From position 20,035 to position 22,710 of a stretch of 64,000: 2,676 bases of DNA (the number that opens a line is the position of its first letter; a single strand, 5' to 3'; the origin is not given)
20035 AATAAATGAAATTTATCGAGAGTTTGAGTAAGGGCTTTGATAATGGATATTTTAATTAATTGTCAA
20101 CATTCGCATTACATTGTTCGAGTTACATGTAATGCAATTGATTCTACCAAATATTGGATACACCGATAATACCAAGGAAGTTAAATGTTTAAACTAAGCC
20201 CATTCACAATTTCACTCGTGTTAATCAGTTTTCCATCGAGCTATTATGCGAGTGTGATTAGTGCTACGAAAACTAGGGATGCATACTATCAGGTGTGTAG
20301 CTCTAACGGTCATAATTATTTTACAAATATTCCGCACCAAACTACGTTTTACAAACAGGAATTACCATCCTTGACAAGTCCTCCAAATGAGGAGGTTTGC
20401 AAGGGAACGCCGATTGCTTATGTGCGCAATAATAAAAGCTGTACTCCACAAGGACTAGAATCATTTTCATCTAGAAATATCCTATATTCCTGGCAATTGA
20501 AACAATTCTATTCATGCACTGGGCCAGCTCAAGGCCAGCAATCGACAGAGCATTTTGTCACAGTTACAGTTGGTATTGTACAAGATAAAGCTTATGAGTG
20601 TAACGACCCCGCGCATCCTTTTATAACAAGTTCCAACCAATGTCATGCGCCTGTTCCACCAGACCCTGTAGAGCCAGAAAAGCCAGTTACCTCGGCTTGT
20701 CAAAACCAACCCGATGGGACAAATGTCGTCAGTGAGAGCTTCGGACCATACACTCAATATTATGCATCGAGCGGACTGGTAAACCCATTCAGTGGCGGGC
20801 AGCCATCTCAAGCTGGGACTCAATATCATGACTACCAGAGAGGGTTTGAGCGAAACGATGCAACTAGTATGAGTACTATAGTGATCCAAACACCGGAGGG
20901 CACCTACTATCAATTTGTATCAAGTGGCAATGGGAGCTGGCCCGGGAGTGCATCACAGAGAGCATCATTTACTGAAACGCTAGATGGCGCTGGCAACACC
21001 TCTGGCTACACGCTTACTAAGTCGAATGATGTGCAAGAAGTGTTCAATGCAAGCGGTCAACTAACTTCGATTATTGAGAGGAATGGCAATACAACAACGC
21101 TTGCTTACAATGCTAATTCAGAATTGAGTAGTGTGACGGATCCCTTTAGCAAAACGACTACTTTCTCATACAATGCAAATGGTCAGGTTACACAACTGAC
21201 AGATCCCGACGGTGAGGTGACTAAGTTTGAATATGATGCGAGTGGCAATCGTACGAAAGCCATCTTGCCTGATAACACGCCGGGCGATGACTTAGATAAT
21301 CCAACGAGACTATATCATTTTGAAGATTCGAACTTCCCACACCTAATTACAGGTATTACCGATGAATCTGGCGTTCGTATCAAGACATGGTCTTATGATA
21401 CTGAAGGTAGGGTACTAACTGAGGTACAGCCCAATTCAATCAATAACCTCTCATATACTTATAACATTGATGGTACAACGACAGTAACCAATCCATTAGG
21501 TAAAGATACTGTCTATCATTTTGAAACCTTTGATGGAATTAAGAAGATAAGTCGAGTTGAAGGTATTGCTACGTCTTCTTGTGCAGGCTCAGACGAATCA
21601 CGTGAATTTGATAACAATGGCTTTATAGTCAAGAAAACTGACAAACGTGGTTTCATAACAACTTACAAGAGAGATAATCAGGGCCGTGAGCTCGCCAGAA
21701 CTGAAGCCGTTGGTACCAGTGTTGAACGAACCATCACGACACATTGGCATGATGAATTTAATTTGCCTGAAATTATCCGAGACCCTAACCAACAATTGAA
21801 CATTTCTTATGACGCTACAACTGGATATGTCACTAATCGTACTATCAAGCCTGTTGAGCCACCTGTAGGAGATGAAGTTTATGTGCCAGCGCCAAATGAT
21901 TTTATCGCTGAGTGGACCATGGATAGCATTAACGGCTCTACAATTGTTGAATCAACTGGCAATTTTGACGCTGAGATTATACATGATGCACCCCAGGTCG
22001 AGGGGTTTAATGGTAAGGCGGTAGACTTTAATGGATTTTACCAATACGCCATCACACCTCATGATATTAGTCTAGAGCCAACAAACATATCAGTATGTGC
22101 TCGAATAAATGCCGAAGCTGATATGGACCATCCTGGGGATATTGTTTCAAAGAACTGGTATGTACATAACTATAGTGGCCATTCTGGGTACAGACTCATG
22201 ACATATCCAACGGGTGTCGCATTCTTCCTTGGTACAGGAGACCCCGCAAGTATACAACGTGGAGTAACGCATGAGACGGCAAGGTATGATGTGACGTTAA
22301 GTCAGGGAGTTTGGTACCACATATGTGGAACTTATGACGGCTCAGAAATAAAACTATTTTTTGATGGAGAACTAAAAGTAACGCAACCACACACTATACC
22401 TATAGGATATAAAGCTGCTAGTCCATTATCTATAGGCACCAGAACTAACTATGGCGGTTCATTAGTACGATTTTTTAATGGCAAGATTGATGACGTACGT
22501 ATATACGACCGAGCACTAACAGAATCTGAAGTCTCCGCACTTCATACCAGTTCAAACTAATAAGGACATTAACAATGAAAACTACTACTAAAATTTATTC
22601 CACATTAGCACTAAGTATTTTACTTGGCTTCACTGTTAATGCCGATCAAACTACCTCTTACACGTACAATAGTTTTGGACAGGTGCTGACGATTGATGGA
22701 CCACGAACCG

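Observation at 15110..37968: Split-RHS toxin modules: secreted YD/LamG 'A' proteins paired with short RHS-core/toxin 'B' proteins and immunity genes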

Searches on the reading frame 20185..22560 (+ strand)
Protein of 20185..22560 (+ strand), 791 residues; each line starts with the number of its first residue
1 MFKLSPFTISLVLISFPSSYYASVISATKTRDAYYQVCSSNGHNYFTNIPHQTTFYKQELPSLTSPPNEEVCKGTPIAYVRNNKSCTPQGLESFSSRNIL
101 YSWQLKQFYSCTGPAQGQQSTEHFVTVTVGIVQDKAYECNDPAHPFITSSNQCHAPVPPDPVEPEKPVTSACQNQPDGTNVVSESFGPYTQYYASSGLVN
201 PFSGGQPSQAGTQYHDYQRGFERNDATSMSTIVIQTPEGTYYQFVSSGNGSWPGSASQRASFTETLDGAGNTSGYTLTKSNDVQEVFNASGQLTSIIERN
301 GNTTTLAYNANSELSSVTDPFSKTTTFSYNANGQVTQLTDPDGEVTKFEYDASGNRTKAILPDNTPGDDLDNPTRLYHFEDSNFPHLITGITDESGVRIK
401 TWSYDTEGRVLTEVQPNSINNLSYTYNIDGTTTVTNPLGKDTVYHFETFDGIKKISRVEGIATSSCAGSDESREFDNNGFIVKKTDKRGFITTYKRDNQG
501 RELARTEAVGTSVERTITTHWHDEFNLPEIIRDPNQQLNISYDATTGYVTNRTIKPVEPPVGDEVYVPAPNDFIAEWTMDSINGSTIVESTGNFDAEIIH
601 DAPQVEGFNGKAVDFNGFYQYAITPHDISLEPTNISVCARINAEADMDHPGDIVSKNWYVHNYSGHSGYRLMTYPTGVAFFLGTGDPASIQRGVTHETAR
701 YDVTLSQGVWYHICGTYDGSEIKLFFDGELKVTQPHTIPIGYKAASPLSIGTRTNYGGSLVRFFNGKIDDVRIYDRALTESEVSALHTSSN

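Call 5: search_protein_families(library=pfam, proteins=[window:20185-22560:+], max_evalue=0.01)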
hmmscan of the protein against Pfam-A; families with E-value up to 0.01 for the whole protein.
window:20185-22560:+ (791 aa): 2 families
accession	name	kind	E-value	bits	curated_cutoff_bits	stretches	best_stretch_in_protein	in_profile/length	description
PF05593.20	RHS_repeat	-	2.4e-30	104.7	22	3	329-364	1-36/38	RHS Repeat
PF13385.13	Laminin_G_3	-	1.3e-23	84.3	27.6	1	619-784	4-151/151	Concanavalin A-like lectin/glucanases superfamily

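Call 6: search_protein_families(library=ncbifam, proteins=[window:20185-22560:+], max_evalue=0.01)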
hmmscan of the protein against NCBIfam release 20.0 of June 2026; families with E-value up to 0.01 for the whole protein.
window:20185-22560:+ (791 aa): 3 families
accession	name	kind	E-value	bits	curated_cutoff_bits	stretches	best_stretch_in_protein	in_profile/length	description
TIGR01643.1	YD_repeat_2x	repeat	2.2e-21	75.4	15.8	2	329-363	1-35/42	YD repeat-containing protein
NF041261.1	RHS_core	equivalog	1.1e-12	46.6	2000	2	289-354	457-522/1261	RHS element core protein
NF052521.1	TafC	equivalog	3.7e-12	46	410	1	680-790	250-363/373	TafC family fimbrial protein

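Call 11: find_homologous_proteins(query=window:20185-22560:+, max_evalue=0.00001)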
Query window:20185-22560:+ (791 aa): 780 proteins with E <= 0.00001 among 8000 candidates; the best 120 are listed.
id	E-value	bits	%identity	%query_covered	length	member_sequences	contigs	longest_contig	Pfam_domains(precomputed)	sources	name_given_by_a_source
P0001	0.0e+0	1832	100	100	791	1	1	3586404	PF05593.20,PF13385.14,PF25023.2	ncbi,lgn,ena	-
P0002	5.9e-100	354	43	53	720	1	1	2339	PF05593.20,PF25023.2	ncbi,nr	ncbi:MAG: RHS repeat protein, partial [Planctomycetes bacterium]|nr:RHS repeat protein [Planctomycet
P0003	2.0e-79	286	36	44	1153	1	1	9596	PF05593.20,PF25023.2,PF20148.5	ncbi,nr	ncbi:MAG TPA: RHS repeat-associated core domain-containing protein, partial [Gammaproteobacteria bac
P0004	3.1e-76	276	38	43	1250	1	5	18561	PF05593.20,PF25023.2,PF20148.5,PF03527.21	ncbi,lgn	-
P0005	1.2e-74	270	38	53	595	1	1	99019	PF05593.20,PF25023.2,PF20148.5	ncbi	-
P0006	1.2e-71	260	34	42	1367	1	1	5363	PF05593.20,PF25023.2,PF20148.5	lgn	-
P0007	2.2e-71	260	38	37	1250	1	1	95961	PF00404.25,PF05593.20,PF25023.2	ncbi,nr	ncbi:MAG: hypothetical protein HY272_09930 [Gammaproteobacteria bacterium]|nr:hypothetical protein [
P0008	2.0e-70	256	35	44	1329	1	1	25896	PF05593.20,PF25023.2,PF20148.5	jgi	jgi:RHS repeat-associated protein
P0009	5.9e-70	255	42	38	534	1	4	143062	PF05593.20,PF25023.2,PF20148.5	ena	-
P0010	6.6e-70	255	36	45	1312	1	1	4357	PF05593.20,PF25023.2,PF20148.5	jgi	jgi:RHS repeat-associated protein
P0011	2.1e-69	253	31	53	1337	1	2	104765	PF05593.20,PF25023.2,PF20148.5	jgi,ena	-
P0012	2.7e-69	253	39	45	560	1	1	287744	PF05593.20,PF25023.2,PF20148.5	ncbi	-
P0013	1.1e-67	247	43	41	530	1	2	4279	PF05593.20,PF25023.2,PF20148.5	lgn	-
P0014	1.5e-66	244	36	40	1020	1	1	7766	PF05593.20,PF25023.2,PF20148.5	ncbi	-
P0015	1.5e-65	240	36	35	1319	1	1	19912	PF05593.20,PF25023.2,PF20148.5,PF03527.21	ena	-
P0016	2.6e-65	239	36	40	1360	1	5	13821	PF05593.20,PF25023.2,PF20148.5,PF03527.21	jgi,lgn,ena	-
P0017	1.1e-64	237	33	43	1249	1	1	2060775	PF05593.20,PF25023.2,PF20148.5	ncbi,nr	ncbi:MAG: RHS repeat protein [Alphaproteobacteria bacterium]|nr:MAG: RHS repeat protein [Alphaproteo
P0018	1.9e-64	237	41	33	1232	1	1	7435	PF05593.20,PF25023.2,PF20148.5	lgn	-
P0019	3.8e-64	236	37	51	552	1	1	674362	PF05593.20,PF25023.2,PF20148.5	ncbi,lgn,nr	ncbi:MAG: RHS repeat protein [Proteobacteria bacterium]|nr:RHS repeat protein [Pseudomonadota bacter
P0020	6.0e-64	235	38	43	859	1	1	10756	PF05593.20,PF25023.2,PF20148.5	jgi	jgi:YD repeat-containing protein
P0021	1.4e-63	234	36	41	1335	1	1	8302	PF05593.20,PF25023.2,PF20148.5,PF03527.21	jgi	-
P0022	3.4e-63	232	33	39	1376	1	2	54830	PF15283.13,PF05593.20,PF25023.2,PF20148.5,PF23414.2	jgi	jgi:RHS repeat-associated protein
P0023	3.2e-62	229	36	43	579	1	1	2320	PF05593.20,PF25023.2,PF20148.5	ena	-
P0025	9.0e-61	224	40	37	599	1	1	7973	PF05593.20,PF25023.2,PF20148.5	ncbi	-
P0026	1.5e-60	224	41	36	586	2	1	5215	PF05593.20,PF25023.2,PF20148.5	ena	-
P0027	4.5e-60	222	39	38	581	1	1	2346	PF05593.20,PF20148.5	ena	-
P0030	3.4e-58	216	34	43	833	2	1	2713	PF05593.20,PF25023.2,PF20148.5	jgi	jgi:YD repeat-containing protein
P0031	1.2e-57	214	32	43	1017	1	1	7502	PF05593.20,PF25023.2,PF20148.5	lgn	-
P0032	2.1e-57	213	28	40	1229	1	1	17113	PF00404.25,PF05593.20,PF25023.2,PF20148.5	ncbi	ncbi:MAG: RHS repeat-associated core domain-containing protein [Dehalococcoidia bacterium]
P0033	2.4e-57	213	33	51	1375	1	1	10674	PF05593.20,PF25023.2,PF20148.5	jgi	jgi:RHS repeat-associated protein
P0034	3.5e-57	213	35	42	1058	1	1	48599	PF05593.20,PF25023.2,PF20148.5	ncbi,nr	ncbi:MAG TPA: DUF6531 domain-containing protein, partial [Gammaproteobacteria bacterium]|nr:DUF6531 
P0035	7.3e-57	212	27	31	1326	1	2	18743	PF05593.20,PF13385.14,PF25023.2,PF02210.32,PF00054.31,PF20148.5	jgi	jgi:YD repeat-containing protein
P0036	2.0e-56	210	29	32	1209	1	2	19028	PF05593.20,PF25023.2,PF20148.5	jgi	jgi:RHS repeat-associated protein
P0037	8.1e-56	208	34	39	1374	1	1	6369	PF05593.20,PF00277.24,PF25023.2,PF09136.17,PF20148.5,PF03527.21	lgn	-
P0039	6.5e-55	205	26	39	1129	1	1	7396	PF15283.13,PF05593.20,PF25023.2,PF20148.5,PF23414.2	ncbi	-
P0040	1.1e-54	204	28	40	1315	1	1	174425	PF15283.13,PF05593.20,PF25023.2,PF20148.5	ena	-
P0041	2.0e-54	203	40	36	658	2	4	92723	PF05593.20,PF25023.2,PF20148.5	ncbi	ncbi:MAG: DUF6531 domain-containing protein [Candidatus Thiodiazotropha sp. LLP2]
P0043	2.7e-54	203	30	36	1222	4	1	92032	PF05593.20,PF25023.2,PF20148.5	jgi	jgi:RHS repeat-associated protein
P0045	4.5e-54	202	30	41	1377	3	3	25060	PF05593.20,PF25023.2,PF20148.5,PF03527.21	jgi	jgi:RHS repeat-associated protein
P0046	6.4e-54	202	32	41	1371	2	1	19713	PF05593.20,PF25023.2,PF20148.5,PF03527.21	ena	-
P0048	3.9e-53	199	28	36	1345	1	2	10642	PF05593.20,PF25023.2,PF20148.5,PF03527.21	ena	-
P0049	9.9e-53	198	36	34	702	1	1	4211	PF05593.20,PF25023.2,PF20148.5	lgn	-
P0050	2.5e-52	197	29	57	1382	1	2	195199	PF05593.20,PF25023.2,PF20148.5,PF03527.21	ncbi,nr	ncbi:RHS repeat-associated core domain-containing protein [Vibrio harveyi]|nr:RHS repeat-associated 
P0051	5.0e-52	196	29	28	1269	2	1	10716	PF05593.20,PF20093.6,PF25023.2,PF20148.5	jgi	jgi:YD repeat-containing protein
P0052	3.8e-51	193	30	30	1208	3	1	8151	PF05593.20,PF25023.2,PF20148.5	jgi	jgi:RHS repeat-associated protein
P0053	4.2e-51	193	34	34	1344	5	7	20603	PF15523.11,PF05593.20,PF25023.2,PF20148.5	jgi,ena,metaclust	metaclust:\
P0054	6.7e-51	192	32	42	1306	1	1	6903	PF05593.20,PF25023.2,PF20148.5,PF03527.21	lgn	-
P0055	2.1e-50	190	30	35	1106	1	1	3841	PF25174.2,PF05593.20,PF25023.2,PF20148.5,PF23414.2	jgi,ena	-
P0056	2.2e-50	190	31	39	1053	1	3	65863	PF05593.20,PF25023.2,PF20148.5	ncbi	-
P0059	4.7e-50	189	25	40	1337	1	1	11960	PF02369.23,PF05593.20,PF25023.2,PF20148.5,PF03527.21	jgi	-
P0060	5.2e-50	189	28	38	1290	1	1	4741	PF05593.20,PF25023.2,PF20148.5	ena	-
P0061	6.1e-50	189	40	34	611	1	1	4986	PF05593.20,PF25023.2,PF20148.5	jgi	jgi:YD repeat-containing protein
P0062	7.2e-50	188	35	41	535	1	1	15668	PF05593.20,PF25023.2,PF20148.5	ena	-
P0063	7.4e-50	188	32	45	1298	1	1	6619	PF05593.20,PF25023.2,PF20148.5,PF03527.21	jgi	jgi:RHS repeat-associated protein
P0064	1.1e-49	188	38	35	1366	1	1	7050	PF05593.20,PF25023.2,PF20148.5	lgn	-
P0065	3.3e-49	186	29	34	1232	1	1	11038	PF15283.13,PF05593.20,PF25023.2,PF20148.5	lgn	-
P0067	1.5e-48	184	26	36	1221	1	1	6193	PF05593.20,PF25023.2,PF20148.5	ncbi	-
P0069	3.7e-48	183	26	46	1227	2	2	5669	PF05593.20,PF25023.2,PF20148.5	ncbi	-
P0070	4.0e-48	183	27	51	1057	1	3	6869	PF05593.20,PF25023.2,PF20148.5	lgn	-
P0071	6.7e-48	182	29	30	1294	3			PF22352.3,PF05593.20,PF13385.14,PF25023.2,PF20148.5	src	-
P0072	1.1e-47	181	32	27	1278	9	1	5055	PF25174.2,PF05593.20,PF25023.2,PF20148.5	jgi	-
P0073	2.0e-47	180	29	30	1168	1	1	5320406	PF05593.20,PF25023.2,PF20148.5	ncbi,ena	-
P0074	2.4e-47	180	29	42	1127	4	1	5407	PF05593.20,PF25023.2,PF20148.5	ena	-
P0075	3.3e-47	180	27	37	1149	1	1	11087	PF15283.13,PF05593.20,PF25023.2,PF20148.5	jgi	jgi:RHS repeat-associated protein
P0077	3.6e-47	179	32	34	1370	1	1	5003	PF05593.20,PF25023.2,PF20148.5,PF15535.13,PF03527.21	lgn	-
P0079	4.7e-47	179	27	35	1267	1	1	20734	PF05593.20,PF14220.12,PF25023.2,PF20148.5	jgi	jgi:RHS repeat-associated protein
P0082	8.3e-47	178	26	37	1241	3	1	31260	PF05593.20,PF13385.14,PF25023.2,PF20148.5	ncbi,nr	ncbi:MAG: hypothetical protein QOF60_3155, partial [Actinomycetota bacterium]|nr:hypothetical protei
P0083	1.2e-46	178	24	52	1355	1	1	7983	PF05593.20,PF25023.2,PF20148.5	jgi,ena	-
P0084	2.6e-46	177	28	45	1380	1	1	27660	PF05593.20,PF25023.2,PF20148.5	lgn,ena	-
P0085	3.2e-46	176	29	28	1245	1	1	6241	PF05593.20,PF25023.2,PF20148.5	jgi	jgi:RHS repeat-associated protein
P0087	7.1e-46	175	28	38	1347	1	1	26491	PF05593.20,PF25023.2,PF20148.5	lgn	-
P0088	8.2e-46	175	27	44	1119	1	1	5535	PF05593.20,PF25023.2,PF20148.5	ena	-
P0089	8.8e-46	175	28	32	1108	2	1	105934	PF05593.20,PF25023.2,PF20148.5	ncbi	-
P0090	1.3e-45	174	32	50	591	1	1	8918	PF05593.20,PF25023.2,PF20148.5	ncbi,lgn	ncbi:MAG: DUF6531 domain-containing protein [Alphaproteobacteria bacterium]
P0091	2.3e-45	174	27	30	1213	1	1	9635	PF05593.20,PF25023.2,PF09056.17,PF20148.5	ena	-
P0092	2.6e-45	173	35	36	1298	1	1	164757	PF05593.20,PF25023.2,PF20148.5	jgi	jgi:YD repeat-containing protein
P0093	4.0e-45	173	30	39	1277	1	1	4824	PF05593.20,PF25023.2,PF20148.5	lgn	-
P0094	4.9e-45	172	30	40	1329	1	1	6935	PF05593.20,PF25023.2,PF20148.5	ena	-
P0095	5.4e-45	172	25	40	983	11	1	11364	PF05593.20,PF25023.2,PF20148.5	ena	-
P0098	8.5e-45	172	24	43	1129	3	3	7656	PF00415.25,PF05593.20,PF13540.13,PF25023.2,PF20148.5,PF25390.2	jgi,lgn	-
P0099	8.8e-45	172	28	40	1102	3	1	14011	PF05593.20,PF25023.2,PF20148.5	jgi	-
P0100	9.8e-45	171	32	29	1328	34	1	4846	PF05593.20,PF25023.2,PF20148.5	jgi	-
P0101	1.2e-44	171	27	37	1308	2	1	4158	PF22352.3,PF00801.27,PF05593.20,PF25023.2,PF20148.5,PF18911.7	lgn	-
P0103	1.7e-44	171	25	48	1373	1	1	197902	PF05593.20,PF25023.2,PF20148.5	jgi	-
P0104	1.8e-44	171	25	52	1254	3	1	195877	PF05593.20,PF25023.2,PF20148.5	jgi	jgi:RHS repeat-associated protein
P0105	2.3e-44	170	33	30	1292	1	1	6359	PF25174.2,PF05593.20,PF25023.2,PF20148.5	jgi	-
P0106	3.2e-44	170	36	34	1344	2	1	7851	PF05593.20,PF25023.2,PF20148.5,PF03527.21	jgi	jgi:RHS repeat-associated protein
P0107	4.8e-44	169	30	45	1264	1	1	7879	PF05593.20,PF25023.2,PF20148.5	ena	-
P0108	5.5e-44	169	21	53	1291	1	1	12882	PF05593.20,PF25023.2,PF20148.5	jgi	jgi:RHS repeat-associated protein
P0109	9.2e-44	168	26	36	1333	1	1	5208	PF25174.2,PF05593.20,PF25023.2,PF20148.5,PF23414.2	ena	-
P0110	2.0e-43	167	29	42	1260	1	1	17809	PF05593.20,PF25023.2,PF20148.5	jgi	jgi:YD repeat-containing protein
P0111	7.0e-43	165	35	37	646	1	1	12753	PF05593.20,PF25023.2,PF20148.5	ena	-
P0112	9.1e-43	165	25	39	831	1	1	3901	PF05593.20,PF25023.2,PF20148.5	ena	-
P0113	1.2e-42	165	31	40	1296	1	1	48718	PF05593.20,PF25023.2,PF20148.5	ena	-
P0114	1.3e-42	164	28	35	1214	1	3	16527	PF05593.20,PF25023.2,PF09056.17,PF20148.5,PF03527.21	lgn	-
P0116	2.7e-42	163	28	42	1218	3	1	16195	PF05593.20,PF25023.2,PF20148.5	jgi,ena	-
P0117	3.9e-42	163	29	34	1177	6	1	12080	PF05593.20,PF25023.2,PF20148.5,PF03527.21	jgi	jgi:RHS repeat-associated protein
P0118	5.9e-42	162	30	27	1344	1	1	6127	PF06439.19,PF05593.20,PF25023.2,PF03412.22,PF20148.5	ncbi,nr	ncbi:MAG: DUF1080 domain-containing protein, partial [Candidatus Omnitrophica bacterium]|nr:DUF1080 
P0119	8.4e-42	162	32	37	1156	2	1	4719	PF05593.20,PF25023.2,PF20148.5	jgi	jgi:YD repeat-containing protein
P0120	9.0e-42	162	27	38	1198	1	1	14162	PF05593.20,PF25023.2,PF20148.5,PF03527.21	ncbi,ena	-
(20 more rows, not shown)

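Call 13: search_solved_structures(query=window:20185-22560:+, max_evalue=0.01, show_alignments=0)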
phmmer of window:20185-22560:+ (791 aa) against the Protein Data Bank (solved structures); distinct sequences matched with E-value up to 0.01: 21.
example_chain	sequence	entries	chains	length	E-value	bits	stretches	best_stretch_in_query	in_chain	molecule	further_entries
7pq5_L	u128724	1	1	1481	1.3e-20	76.7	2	290-417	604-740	Tre23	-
9ifo_A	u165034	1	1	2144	1.9e-20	76.2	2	290-357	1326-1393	Teneurin-Like Protein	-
9pt5_A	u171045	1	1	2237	2.8e-20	75.6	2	290-357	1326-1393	Teneurin-like protein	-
7q97_A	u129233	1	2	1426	1e-17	67.1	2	300-359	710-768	Rhs family protein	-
8uxt_A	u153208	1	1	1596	6.2e-16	61.2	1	291-532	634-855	Tse15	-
8uy4_A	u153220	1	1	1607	6.5e-16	61.2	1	291-532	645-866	Tse15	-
8qjd_A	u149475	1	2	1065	1.2e-15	60.3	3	293-356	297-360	Salmonella bongori Rhs core domain (residues 360-1420)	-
8qjb_A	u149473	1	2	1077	1.2e-15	60.2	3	293-356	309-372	T6SS-associated Rhs core domain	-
8h8a_A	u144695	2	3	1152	2.7e-15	59.1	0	311-365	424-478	Putative Rhs-family protein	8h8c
8qja_A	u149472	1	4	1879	4.4e-15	58.4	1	287-445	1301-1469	Putative type VI secretion system YD repeat-containing Rhs element Vgr protein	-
8qjc_A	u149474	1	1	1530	1.1e-14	57.1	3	293-356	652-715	T6SS-associated Rhs core and toxin domain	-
8h8b_A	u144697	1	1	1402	1.6e-13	53.2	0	311-365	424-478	Putative Rhs-family protein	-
8cp6_B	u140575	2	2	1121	1.8e-08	36.5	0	287-358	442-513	Toxin protein Tse5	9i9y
4qvs_A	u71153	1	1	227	6.5e-05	24.8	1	581-787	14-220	S-layer domain-containing protein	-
6ske_A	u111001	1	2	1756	0.00018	23.3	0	304-370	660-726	Teneurin-2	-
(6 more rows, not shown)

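Call 14: find_encoding_contigs(protein=P0001, flank=2000, max_places=3)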
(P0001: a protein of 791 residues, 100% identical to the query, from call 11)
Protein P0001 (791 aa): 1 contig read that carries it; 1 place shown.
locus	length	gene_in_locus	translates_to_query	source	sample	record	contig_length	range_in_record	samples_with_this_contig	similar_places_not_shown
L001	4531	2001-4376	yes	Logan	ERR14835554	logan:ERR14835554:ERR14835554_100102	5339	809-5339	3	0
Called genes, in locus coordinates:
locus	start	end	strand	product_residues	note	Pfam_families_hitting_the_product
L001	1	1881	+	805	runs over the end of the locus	PF25023:TEN_YD-shell, PF02210:Laminin_G_2 (faint), PF05593:RHS_repeat (weak), PF00354:Pentaxin (weak), PF13385:Laminin_G_3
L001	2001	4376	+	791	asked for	PF25023:TEN_YD-shell (weak), PF05593:RHS_repeat, PF13385:Laminin_G_3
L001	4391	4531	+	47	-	?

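Call 15: find_encoding_contigs(protein=P0019, flank=8000, max_places=2)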
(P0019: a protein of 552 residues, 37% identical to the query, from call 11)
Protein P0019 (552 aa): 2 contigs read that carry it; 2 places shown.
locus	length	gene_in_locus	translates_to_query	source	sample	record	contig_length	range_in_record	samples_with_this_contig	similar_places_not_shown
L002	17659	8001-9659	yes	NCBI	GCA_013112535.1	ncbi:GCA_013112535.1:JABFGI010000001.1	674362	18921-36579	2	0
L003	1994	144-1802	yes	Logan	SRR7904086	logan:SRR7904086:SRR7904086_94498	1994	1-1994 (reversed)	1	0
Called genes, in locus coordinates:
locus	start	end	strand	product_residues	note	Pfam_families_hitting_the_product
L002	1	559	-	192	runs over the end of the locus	PF10741:T2SSM_b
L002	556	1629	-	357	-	PF05137:PilN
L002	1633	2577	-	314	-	PF21687:T2SSK_1st, PF12836:HHH_3 (faint)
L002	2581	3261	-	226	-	PF07963:N_methyl, PF11612:T2SSJ (weak)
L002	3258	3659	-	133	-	PF07963:N_methyl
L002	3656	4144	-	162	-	PF12019:GspH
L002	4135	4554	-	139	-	PF07963:N_methyl, PF08334:T2SSG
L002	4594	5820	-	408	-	PF28597:T2SSF_N, PF00482:T2SSF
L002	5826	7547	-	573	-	PF05157:MshEN, PF00437:T2SSE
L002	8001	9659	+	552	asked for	PF20148:DUF6531, PF25023:TEN_YD-shell (weak), PF05593:RHS_repeat (weak)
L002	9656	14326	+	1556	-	-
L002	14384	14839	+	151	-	-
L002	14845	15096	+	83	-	-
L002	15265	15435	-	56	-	-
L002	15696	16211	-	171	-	PF00665:rve, PF13683:rve_3, PF13333:rve_2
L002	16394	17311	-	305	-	PF00665:rve, PF13683:rve_3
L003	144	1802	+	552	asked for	PF20148:DUF6531, PF25023:TEN_YD-shell (weak), PF05593:RHS_repeat (weak)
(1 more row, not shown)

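Call 16: find_encoding_contigs(protein=P0012, flank=8000, max_places=2)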
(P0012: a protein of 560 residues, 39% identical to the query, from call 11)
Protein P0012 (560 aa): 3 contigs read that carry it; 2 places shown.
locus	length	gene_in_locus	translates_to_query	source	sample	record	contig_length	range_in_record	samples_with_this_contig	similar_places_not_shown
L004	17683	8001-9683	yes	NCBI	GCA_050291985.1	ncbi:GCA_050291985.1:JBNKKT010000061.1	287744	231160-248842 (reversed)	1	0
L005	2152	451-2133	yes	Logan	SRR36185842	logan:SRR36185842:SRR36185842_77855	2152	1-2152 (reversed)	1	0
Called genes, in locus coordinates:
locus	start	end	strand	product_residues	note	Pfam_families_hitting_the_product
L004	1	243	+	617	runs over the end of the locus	PF02463:SMC_N, PF13175:AAA_15, PF13476:AAA_23, PF13304:AAA_21, PF20469:OLD-like_TOPRIM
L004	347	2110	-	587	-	PF00239:Resolvase, PF07508:Recombinase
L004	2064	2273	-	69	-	-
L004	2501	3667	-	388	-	PF02534:T4SS-DNA_transf (weak), PF01935:DUF87 (weak), PF10412:TrwB_AAD_bind, PF13401:AAA_22 (faint), PF12696:TraG-D_C (faint)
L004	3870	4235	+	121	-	PF12599:DUF3768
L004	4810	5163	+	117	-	PF13560:HTH_31, PF12844:HTH_19 (faint), PF01381:HTH_3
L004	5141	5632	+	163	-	-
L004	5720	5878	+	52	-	-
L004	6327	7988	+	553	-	PF20148:DUF6531, PF25023:TEN_YD-shell (faint), PF05593:RHS_repeat (weak)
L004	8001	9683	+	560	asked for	PF20148:DUF6531, PF25023:TEN_YD-shell, PF05593:RHS_repeat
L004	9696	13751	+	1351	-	-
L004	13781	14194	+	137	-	PF21746:DUF6869 (weak)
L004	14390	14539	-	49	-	-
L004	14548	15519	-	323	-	PF13814:Replic_Relax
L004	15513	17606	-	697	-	PF10412:TrwB_AAD_bind (faint)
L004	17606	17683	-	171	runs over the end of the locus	-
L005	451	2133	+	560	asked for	PF20148:DUF6531, PF25023:TEN_YD-shell, PF05593:RHS_repeat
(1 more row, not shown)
